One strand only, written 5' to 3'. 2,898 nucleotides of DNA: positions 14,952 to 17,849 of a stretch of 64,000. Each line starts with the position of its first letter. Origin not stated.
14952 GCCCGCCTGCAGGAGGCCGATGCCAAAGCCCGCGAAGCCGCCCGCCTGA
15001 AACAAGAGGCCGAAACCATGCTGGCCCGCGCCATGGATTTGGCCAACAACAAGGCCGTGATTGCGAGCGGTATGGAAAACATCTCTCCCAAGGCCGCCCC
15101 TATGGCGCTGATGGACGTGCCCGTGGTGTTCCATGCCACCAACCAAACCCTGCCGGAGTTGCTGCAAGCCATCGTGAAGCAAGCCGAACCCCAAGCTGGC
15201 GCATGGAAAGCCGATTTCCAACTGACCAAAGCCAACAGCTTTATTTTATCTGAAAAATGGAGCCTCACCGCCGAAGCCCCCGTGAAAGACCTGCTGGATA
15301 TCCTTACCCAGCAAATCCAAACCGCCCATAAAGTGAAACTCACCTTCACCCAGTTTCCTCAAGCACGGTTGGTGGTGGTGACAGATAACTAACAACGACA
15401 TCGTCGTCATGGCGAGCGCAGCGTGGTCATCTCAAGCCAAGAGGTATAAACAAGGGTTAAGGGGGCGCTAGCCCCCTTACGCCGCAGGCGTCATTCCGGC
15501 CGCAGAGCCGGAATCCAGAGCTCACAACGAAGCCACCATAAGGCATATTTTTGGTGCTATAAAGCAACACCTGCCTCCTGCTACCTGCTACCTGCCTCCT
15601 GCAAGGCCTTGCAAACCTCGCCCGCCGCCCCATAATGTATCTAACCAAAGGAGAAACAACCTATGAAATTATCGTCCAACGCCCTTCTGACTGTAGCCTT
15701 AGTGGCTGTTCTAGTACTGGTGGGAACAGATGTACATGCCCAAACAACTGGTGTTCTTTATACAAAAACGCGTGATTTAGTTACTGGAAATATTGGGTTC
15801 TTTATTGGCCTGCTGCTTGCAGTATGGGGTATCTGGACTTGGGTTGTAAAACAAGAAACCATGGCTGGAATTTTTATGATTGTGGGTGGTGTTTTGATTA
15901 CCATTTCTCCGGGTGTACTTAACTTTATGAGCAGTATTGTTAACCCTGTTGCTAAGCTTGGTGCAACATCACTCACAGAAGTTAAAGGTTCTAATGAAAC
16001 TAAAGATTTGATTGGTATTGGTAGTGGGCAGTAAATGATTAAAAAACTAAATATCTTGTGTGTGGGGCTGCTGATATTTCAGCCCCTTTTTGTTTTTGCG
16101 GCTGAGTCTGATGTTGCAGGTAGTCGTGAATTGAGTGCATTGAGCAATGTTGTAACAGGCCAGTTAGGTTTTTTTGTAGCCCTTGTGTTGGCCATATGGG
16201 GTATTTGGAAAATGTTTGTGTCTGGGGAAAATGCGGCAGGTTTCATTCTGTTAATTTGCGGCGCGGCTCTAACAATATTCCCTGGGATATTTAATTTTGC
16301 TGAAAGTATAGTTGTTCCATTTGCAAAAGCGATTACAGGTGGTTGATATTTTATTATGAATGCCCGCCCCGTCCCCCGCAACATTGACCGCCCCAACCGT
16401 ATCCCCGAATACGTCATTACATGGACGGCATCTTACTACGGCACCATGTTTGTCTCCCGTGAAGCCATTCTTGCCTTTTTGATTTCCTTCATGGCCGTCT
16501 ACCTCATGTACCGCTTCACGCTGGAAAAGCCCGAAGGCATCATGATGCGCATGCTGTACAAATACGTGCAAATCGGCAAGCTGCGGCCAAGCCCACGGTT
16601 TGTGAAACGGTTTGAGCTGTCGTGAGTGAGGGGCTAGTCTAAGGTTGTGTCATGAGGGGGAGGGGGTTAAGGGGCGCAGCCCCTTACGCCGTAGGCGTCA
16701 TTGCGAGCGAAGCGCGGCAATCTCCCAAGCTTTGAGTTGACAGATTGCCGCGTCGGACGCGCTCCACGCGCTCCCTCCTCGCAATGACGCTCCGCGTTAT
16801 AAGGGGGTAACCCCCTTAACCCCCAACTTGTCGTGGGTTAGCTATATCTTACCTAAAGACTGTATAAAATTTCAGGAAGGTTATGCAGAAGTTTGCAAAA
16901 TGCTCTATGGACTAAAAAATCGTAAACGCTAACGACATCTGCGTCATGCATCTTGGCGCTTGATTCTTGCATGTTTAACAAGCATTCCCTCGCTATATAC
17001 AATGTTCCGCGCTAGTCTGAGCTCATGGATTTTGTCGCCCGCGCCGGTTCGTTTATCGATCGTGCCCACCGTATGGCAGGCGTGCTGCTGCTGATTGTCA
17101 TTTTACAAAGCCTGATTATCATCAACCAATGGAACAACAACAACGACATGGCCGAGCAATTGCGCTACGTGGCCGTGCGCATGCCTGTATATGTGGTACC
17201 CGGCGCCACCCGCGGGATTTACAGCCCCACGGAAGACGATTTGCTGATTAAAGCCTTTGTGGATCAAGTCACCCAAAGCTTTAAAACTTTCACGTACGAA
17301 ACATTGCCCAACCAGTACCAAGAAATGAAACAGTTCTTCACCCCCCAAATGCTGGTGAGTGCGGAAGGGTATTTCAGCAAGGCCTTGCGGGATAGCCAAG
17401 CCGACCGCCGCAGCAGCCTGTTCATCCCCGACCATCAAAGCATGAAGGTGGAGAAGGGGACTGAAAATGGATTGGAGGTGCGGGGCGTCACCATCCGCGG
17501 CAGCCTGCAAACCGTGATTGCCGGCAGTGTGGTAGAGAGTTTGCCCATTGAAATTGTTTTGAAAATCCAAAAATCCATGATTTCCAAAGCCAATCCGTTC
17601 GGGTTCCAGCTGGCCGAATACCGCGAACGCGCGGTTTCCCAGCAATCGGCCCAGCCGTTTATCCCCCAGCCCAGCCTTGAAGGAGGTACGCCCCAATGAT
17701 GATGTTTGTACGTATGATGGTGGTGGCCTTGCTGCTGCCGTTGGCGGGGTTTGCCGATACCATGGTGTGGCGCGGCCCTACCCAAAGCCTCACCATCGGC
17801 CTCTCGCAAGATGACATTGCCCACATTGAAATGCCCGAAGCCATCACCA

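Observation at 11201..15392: Expanded family of TcpQ/PilL-like C-terminal domains, including a 914-aa coiled-coil lipoprotein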

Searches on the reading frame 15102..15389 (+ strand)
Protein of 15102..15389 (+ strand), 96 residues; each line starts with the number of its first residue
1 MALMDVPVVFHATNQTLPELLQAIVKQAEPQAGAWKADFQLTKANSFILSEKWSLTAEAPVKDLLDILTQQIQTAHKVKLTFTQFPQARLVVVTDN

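Call 17: search_protein_families(library=pfam, proteins=[window:15102-15389:+], max_evalue=10)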
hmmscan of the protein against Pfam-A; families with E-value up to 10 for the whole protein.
seq(96 aa): 0 families

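Call 41: search_solved_structures(query=A3, max_evalue=10, show_alignments=3)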
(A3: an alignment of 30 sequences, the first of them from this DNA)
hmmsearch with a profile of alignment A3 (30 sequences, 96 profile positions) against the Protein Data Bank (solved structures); distinct sequences matched with E-value up to 10: 7.
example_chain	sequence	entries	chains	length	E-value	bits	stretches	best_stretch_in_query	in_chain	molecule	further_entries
4ky3_A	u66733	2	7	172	0.02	18.2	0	6-42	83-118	designed protein OR327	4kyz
4hhu_A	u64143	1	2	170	0.032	17.6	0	13-42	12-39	OR280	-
4ney_A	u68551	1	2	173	0.069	16.5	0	13-34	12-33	Engineered protein OR277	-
4nez_A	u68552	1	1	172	0.071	16.5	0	13-34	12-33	Engineered protein OR276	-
6wi5_A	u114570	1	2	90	0.34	14.3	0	6-29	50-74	De novo designed protein Foldit4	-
4gmv_A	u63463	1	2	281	0.48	13.8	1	8-66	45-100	Ras-associated and pleckstrin homology domains-containing protein 1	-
4gn1_A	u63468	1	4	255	0.53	13.7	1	8-66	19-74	Ras-associated and pleckstrin homology domains-containing protein 1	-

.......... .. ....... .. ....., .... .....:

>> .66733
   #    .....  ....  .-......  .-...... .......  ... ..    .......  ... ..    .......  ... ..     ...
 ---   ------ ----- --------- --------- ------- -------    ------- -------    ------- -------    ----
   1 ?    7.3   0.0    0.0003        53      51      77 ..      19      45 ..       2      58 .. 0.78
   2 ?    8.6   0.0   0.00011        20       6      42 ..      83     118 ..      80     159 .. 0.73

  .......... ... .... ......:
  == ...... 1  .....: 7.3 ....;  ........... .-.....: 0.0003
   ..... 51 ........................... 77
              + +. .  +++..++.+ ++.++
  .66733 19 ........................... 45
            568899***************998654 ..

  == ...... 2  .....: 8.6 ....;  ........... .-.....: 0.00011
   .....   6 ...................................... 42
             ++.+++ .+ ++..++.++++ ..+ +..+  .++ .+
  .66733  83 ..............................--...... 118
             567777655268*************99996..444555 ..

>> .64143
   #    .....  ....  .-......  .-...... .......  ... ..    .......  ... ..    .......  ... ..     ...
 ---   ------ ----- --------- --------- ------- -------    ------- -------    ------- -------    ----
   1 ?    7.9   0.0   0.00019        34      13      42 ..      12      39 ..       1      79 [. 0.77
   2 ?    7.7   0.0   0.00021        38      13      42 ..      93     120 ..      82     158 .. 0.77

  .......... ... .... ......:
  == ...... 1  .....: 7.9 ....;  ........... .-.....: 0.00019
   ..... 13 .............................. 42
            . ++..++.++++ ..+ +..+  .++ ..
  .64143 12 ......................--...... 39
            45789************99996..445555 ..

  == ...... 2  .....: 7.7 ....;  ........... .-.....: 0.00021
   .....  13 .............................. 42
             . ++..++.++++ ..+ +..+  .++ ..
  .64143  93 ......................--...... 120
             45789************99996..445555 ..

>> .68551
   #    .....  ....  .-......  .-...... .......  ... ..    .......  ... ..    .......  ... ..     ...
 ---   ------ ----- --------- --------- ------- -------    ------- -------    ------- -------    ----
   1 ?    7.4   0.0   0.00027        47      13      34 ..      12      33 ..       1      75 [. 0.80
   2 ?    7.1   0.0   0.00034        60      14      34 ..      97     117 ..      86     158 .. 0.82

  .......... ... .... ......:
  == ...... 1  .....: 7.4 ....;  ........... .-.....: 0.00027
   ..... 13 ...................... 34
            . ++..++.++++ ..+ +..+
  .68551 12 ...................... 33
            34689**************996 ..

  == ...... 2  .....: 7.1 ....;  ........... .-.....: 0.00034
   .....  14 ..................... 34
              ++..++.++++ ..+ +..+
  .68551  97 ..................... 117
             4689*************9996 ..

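Call 50: predict_structure(alignment_id=A3)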
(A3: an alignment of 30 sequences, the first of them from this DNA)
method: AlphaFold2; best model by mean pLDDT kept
length: 96 residues; sequences in the alignment: 30
mean_pLDDT: 89.4   pTM: 0.71
mean pLDDT of the five models: 89.4, 87.1, 86.8, 85.7, 81.1
residues with pLDDT >= 90: 49; 70-90: 47; 50-70: 0; < 50: 0
segments of 3 or more residues with pLDDT < 50: none
pLDDT, mean of each block of 10 residues (from residue 1): 87 91 89 90 89 91 91 90 89 88
secondary structure, 60 per line:
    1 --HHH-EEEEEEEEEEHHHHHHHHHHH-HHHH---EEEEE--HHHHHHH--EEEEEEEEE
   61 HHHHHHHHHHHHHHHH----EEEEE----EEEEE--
elements in order: E7-16 H17-27 H29-32 E36-40 H43-49 E52-60 H61-76 E81-85 E90-94

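Call 52: search_protein_representatives(alignment_id=A3)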
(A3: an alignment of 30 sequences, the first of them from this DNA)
Query: 30 sequences, 96 profile positions. Proteins with E-value up to 0.001 (for the whole library): 213; up to 1e-10: 209; up to 1e-30: 23. The best 150 are listed.
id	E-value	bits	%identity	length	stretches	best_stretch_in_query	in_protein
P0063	8.6e-43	160.5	-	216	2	2-95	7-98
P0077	1.2e-41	156.9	-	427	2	2-95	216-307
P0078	2.5e-40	152.6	-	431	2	2-95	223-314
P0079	9.9e-40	150.7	-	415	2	2-96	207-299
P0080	1.5e-38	146.8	-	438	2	4-95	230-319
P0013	9.6e-34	131.5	-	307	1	1-95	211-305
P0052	1.3e-33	131.1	-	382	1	1-95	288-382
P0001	6.4e-33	128.8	-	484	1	1-96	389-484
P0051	2.0e-32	127.3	-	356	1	1-95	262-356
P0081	3.3e-32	126.5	-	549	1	1-95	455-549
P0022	7.4e-32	125.4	-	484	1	1-95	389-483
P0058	8.4e-32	125.3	-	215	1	1-95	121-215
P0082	9.6e-32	125.1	-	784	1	1-95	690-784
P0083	1.0e-31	125.0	-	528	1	2-95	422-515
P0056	1.4e-31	124.5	-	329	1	1-95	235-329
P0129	1.5e-24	102.0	-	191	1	2-95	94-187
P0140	2.1e-23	98.4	-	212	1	2-95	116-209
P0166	3.7e-21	91.2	-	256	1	2-95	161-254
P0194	8.9e-20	86.7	-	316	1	2-95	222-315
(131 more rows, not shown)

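Call 54: fold_search(model_id=the predicted structure, library=pdb)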
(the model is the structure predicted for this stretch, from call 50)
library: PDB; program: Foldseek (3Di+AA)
matches with E <= 10: 321; with E <= 0.001: 0
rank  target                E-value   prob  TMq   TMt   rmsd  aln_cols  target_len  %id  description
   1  9u5s_R                1.6e-02  0.97  0.51  0.55   4.6        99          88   13  The structure of the BfpBG complex in the T4bP system (released 2025-11-05)
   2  7mud_AD               2.0e-02  1.00  0.58  0.43   3.3        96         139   14  Legionella pneumophila Dot/Icm T4SS OMC (released 2021-10-06)
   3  7mud_Ad               2.8e-02  0.99  0.59  0.44   3.4        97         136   12  Legionella pneumophila Dot/Icm T4SS OMC (released 2021-10-06)
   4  9mlp_C                3.0e-02  0.89  0.47  0.10   4.8        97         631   14  Crystal structure of VgrS from Salmonella Typhimurium (released 2026-01-28)
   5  9mlp_A                3.7e-02  0.85  0.47  0.10   4.8        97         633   14  Crystal structure of VgrS from Salmonella Typhimurium (released 2026-01-28)
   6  6x62_Ad               3.9e-02  1.00  0.63  0.47   3.1        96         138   11  Legionella pneumophila Dot T4SS OMC (released 2020-09-30)
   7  4mtk_A                3.9e-02  0.85  0.47  0.10   4.6        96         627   17  Crystal structure of PA0091 VgrG1, the central spike of the Type VI Secretion System (released 2014-10-01)
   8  6x62_AD               4.8e-02  0.97  0.54  0.41   4.1        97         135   10  Legionella pneumophila Dot T4SS OMC (released 2020-09-30)
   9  2p5z                  6.2e-02  0.69  0.43  0.17   5.6        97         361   14  The E. coli c3393 protein is a component of the type VI secretion system and exhibits structural similarity to T4 bacter (released 2007-04-03)
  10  6nl7_A                6.2e-02  0.60  0.28  0.40   5.4        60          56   18  Crystal structure of B1 immunoglobulin-binding domain of Streptococcal Protein G (T16F, T18A, V21H, T25H, K28Y, V29I,  (released 2019-01-23)
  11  9mlp_B                6.6e-02  0.77  0.46  0.10   4.8        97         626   14  Crystal structure of VgrS from Salmonella Typhimurium (released 2026-01-28)
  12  7muc_Ad               7.5e-02  0.97  0.57  0.43   3.7        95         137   14  Legionella pneumophila Dot/Icm T4SS C1 Reconstruction (released 2021-10-06)
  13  7muc_AD               7.5e-02  0.96  0.56  0.41   3.5        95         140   15  Legionella pneumophila Dot/Icm T4SS C1 Reconstruction (released 2021-10-06)
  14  3ady                  1.1e-01  0.89  0.53  0.51   3.7        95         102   13  Crystal structure of DotD from Legionella (released 2010-11-03)
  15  9ki1_G                1.3e-01  0.80  0.52  0.17   3.8       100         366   16  Baseplate structure of Escherichia phage Mu (released 2025-02-12)
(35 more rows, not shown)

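Call 59: find_encoding_contigs(protein=P0129, flank=10000, max_places=2)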
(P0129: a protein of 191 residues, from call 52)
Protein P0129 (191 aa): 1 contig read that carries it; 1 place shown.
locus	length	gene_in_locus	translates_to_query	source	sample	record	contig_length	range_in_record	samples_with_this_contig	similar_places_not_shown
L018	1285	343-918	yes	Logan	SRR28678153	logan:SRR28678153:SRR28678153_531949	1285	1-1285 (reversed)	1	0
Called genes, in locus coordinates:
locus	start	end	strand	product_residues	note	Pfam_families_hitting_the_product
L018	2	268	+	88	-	?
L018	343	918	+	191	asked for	-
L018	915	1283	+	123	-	?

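Call 87: find_encoding_contigs(protein=P0194, flank=10000, max_places=2)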
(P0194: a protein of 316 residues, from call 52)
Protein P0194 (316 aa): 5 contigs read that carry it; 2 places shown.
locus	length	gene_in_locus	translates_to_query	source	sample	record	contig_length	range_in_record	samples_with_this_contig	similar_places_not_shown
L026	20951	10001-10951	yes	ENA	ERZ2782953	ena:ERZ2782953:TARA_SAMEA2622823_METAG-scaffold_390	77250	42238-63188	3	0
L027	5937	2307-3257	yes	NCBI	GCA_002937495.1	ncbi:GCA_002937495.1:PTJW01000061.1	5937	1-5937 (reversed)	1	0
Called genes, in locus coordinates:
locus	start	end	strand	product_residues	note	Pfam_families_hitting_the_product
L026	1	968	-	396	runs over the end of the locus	PF11741:AMIN, PF01520:Amidase_3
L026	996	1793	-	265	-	PF00528:BPD_transp_1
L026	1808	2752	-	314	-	PF19300:BPD_transp_1_N, PF00528:BPD_transp_1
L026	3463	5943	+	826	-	PF00575:S1 (faint), PF10150:RNase_E_G, PF20833:RNase_E_G_Thio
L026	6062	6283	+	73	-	-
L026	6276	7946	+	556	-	PF00892:EamA, PF00990:GGDEF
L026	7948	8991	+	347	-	PF02016:Peptidase_S66, PF17676:Peptidase_S66C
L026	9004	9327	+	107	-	PF19673:DUF6176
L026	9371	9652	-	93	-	-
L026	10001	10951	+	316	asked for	-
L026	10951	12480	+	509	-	-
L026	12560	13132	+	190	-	PF08334:T2SSG (weak)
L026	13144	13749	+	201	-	-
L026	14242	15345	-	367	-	PF04748:Polysacc_deac_2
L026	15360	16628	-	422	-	PF22694:CtpB_N-like (weak), PF00595:PDZ, PF13180:PDZ_2, PF17820:PDZ_6, PF03572:Peptidase_S41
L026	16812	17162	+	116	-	PF02410:RsfS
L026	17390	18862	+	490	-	PF01676:Metalloenzyme, PF06415:iPGM_N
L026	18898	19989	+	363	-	PF01551:Peptidase_M23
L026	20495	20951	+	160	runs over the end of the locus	-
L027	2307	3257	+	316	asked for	-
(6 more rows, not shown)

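Call 96: find_encoding_contigs(protein=P0140, flank=10000, max_places=2)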
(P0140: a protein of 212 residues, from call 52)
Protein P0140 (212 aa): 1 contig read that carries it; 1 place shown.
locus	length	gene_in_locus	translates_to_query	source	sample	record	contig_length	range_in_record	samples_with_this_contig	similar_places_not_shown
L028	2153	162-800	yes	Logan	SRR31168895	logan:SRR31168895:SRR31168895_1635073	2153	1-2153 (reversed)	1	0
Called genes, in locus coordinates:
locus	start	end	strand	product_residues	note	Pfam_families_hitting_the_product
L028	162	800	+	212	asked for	-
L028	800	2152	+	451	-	?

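Call 97: find_encoding_contigs(protein=P0166, flank=10000, max_places=2)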
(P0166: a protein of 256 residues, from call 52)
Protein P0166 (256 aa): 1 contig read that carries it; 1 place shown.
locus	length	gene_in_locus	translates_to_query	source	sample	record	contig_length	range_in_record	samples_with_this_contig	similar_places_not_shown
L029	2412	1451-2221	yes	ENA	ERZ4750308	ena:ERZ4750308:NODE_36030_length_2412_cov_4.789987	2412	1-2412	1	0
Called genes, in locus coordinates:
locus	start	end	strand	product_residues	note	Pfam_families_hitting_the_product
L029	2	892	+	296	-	?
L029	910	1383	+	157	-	PF06750:A24_N_bact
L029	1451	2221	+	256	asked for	-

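Call 107: search_protein_families(library=pfam, proteins=[P0077, P0129], max_evalue=10)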
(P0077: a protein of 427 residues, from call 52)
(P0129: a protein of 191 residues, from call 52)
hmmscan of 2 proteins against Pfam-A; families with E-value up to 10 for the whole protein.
P0077 (427 aa): 1 family
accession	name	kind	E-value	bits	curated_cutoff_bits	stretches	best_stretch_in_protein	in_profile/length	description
PF10671.14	TcpQ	-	0.075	13.6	27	1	231-307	11-79/80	Toxin co-regulated pilus biosynthesis protein Q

P0129 (191 aa): 1 family
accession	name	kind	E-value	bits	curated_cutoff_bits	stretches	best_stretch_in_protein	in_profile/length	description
PF25432.1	FF_PRPF40A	-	0.12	12.6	27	1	142-161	15-34/60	PRPF40A-like, FF domain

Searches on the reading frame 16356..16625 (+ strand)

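Call 7: search_protein_families(library=pfam, proteins=[window:16356-16625:+], max_evalue=0.01)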
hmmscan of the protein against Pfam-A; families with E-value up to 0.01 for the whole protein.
window:16356-16625:+ (89 aa): 0 families

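Call 30: search_protein_families(library=ncbifam, proteins=[window:16356-16625:+], max_evalue=0.1)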
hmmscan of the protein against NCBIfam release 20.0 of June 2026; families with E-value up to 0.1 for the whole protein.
window:16356-16625:+ (89 aa): 0 families

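Call 104: search_protein_families(library=pfam, proteins=[window:16356-16625:+], max_evalue=1)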
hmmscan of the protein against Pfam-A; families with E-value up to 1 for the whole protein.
window:16356-16625:+ (89 aa): 2 families
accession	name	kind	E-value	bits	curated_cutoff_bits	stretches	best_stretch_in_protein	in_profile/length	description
PF07178.16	TraL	-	0.018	15.8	24.4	1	6-74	3-74/90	TraL protein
PF22978.1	HAD_Pex22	-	0.12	12.7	27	1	37-70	32-65/135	Peroxisome biogenesis protein 22, Haloacid dehydrogenase-like domain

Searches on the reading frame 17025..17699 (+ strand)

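Call 7: search_protein_families(library=pfam, proteins=[window:17025-17699:+], max_evalue=0.01)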
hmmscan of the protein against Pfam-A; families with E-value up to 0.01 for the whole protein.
window:17025-17699:+ (224 aa): 1 family
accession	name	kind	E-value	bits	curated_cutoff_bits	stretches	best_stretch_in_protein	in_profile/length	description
PF05309.16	TraE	-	0.0098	15.8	24.8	0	75-180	70-167/182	TraE protein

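Call 30: search_protein_families(library=ncbifam, proteins=[window:17025-17699:+], max_evalue=0.1)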
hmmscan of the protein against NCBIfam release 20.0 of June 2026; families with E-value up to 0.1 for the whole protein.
window:17025-17699:+ (224 aa): 1 family
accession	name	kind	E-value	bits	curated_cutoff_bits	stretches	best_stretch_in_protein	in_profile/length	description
TIGR02761.1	TraE_TIGR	equivalog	0.016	15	109.05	1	78-182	73-169/181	type IV conjugative transfer system protein TraE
